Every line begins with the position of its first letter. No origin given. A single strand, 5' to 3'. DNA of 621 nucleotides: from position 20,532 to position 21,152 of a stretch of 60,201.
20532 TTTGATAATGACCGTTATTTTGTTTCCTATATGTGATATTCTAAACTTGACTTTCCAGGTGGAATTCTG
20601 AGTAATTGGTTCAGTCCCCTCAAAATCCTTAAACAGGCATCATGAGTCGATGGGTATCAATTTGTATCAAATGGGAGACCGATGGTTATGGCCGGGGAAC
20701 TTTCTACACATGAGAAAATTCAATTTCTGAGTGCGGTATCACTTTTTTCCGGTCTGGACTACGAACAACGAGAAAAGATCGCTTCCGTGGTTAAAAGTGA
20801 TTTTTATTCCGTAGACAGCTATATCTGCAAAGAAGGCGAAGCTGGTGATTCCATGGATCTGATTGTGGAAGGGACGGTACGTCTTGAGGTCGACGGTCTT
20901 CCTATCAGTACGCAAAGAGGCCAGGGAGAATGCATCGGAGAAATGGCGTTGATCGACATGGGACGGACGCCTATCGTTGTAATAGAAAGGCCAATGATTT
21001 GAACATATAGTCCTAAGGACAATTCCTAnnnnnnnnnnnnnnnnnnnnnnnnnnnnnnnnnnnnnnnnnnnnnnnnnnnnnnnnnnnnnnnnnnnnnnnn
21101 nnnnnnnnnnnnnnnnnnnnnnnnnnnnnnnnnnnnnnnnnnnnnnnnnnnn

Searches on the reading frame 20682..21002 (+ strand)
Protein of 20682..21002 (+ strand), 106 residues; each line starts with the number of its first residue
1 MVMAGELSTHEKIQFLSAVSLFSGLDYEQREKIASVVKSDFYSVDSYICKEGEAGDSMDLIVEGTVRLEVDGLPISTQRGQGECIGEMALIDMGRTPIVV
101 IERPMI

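Call 29: search_protein_families(library=pfam, proteins=[window:20682-21002:+], max_evalue=0.00001)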
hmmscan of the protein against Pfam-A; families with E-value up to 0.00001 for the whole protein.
window:20682-21002:+ (106 aa): 1 family
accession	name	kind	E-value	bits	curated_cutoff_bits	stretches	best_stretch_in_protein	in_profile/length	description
PF00027.35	cNMP_binding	-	9.5e-08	32.4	27.5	1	42-93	4-59/89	Cyclic nucleotide-binding domain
